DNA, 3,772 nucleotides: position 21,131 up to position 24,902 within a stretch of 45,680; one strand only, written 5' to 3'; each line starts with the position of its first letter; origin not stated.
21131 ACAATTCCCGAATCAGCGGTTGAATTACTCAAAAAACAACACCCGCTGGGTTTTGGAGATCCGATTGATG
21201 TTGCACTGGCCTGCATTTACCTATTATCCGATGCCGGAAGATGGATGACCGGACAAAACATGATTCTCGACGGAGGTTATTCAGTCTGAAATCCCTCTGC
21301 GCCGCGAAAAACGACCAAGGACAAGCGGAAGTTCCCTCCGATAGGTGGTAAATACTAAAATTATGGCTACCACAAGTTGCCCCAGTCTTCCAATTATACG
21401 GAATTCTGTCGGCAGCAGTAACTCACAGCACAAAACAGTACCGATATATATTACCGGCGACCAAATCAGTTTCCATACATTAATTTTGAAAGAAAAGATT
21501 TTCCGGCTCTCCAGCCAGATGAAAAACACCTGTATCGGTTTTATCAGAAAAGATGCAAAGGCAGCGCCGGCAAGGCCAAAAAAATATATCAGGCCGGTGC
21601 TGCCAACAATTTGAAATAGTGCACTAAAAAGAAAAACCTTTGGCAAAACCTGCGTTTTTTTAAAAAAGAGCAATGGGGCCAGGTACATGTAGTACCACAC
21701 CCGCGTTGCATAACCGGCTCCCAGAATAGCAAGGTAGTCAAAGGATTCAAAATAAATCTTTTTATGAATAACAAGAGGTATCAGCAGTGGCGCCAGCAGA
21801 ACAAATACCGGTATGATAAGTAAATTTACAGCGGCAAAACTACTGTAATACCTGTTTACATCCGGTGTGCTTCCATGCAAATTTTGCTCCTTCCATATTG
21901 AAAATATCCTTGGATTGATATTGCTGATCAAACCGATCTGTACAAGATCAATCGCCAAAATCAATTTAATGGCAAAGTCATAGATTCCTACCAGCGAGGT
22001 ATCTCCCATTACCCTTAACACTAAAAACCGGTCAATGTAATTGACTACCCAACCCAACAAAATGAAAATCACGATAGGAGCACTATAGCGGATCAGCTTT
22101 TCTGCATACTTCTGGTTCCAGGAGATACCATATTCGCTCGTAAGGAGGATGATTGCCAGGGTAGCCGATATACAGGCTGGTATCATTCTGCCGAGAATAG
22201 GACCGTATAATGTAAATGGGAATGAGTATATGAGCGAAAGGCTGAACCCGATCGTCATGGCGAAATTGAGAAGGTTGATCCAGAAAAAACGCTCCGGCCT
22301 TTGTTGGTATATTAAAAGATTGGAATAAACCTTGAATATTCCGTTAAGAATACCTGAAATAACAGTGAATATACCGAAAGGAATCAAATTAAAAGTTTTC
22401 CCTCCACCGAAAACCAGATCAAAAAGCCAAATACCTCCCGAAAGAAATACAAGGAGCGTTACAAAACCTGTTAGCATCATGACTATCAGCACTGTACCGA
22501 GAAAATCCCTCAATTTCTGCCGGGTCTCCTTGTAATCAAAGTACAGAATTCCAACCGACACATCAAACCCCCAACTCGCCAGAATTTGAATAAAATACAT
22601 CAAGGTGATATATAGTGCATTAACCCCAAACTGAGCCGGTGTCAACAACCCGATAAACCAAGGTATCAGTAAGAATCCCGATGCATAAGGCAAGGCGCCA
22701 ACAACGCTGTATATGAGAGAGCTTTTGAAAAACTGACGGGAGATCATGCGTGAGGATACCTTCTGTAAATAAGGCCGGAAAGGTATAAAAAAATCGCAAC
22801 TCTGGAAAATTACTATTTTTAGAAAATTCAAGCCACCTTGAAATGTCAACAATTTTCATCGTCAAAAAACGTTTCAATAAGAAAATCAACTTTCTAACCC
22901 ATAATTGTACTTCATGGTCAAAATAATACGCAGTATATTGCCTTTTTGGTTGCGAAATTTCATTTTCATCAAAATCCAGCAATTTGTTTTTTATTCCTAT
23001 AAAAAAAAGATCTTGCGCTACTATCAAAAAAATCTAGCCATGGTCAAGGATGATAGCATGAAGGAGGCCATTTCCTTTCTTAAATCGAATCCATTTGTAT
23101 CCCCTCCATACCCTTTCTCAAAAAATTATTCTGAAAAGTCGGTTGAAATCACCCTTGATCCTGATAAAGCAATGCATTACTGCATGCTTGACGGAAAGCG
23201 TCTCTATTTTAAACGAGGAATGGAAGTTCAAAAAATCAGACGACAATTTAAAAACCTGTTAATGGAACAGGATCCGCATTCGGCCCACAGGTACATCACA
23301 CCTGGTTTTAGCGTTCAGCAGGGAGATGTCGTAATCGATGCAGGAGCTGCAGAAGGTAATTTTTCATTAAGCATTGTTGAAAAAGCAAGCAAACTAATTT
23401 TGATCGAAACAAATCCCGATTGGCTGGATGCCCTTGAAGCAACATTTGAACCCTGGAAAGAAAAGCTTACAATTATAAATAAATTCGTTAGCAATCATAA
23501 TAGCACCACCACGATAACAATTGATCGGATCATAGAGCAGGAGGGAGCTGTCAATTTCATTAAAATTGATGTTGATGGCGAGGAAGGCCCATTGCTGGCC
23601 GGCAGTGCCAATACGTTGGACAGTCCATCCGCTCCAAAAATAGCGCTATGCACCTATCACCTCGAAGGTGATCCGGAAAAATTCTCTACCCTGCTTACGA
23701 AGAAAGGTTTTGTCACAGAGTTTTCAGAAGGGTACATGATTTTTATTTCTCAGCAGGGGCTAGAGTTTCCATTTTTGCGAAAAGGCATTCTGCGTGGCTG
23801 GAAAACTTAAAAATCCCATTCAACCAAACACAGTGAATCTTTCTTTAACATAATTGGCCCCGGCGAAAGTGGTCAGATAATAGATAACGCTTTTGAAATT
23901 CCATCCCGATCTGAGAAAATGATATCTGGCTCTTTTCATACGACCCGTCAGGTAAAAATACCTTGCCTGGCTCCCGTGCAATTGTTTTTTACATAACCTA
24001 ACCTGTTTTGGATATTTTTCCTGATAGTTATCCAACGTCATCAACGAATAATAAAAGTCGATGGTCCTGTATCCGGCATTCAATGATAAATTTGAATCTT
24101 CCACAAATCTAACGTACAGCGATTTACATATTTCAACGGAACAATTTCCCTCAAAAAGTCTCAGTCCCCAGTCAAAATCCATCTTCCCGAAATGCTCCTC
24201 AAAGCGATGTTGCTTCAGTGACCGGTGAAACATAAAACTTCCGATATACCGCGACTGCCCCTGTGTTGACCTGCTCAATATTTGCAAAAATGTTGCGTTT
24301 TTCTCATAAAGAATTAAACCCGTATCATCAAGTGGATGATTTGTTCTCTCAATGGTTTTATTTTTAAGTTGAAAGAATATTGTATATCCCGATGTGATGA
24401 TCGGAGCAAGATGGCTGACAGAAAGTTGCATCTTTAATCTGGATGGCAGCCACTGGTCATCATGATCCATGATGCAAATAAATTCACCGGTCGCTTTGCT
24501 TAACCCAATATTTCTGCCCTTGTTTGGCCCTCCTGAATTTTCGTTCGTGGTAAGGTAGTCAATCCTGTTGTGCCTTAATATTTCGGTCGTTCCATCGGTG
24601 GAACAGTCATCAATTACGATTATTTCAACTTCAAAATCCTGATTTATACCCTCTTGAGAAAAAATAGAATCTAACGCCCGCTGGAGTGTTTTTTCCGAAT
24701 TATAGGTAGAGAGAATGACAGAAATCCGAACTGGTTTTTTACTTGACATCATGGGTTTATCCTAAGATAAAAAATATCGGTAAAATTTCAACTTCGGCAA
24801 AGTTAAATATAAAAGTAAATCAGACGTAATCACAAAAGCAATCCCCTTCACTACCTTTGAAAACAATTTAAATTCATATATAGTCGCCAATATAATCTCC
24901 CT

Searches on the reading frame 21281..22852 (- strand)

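Call 33: search_protein_families(library=pfam, proteins=[window:21281-22852:-], max_evalue=0.001)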
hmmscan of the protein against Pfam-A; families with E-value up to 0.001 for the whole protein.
window:21281-22852:- (523 aa): 2 families
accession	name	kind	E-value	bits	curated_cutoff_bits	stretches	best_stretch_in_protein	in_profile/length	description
PF13440.11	Polysacc_synt_3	-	5.4e-13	49.3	23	1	69-356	5-278/293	Polysaccharide biosynthesis protein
PF01943.22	Polysacc_synt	-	6e-13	49.3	28.2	1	43-319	3-273/274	Polysaccharide biosynthesis protein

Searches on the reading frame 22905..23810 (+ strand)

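Call 33: search_protein_families(library=pfam, proteins=[window:22905-23810:+], max_evalue=0.001)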
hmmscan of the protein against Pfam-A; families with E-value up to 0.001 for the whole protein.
window:22905-23810:+ (301 aa): 1 family
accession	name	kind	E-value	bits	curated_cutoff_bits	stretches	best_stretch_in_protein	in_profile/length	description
PF05050.19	Methyltransf_21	-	1e-06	29.4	22.7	1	193-252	89-149/173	Methyltransferase FkbM domain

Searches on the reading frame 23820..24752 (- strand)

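Call 33: search_protein_families(library=pfam, proteins=[window:23820-24752:-], max_evalue=0.001)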
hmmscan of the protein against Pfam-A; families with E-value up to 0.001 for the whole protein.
window:23820-24752:- (310 aa): 3 families
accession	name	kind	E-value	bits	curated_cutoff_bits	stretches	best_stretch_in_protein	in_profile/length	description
PF00535.33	Glycos_transf_2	-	2.1e-28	99.8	23.3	1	11-178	1-162/168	Glycosyl transferase family 2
PF10111.15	Glyco_tranf_2_2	-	1.7e-09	38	27.3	1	11-114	1-107/276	Glycosyltransferase like family 2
PF13641.12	Glyco_tranf_2_3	-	5.6e-07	30.2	27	1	10-112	3-110/230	Glycosyltransferase like family 2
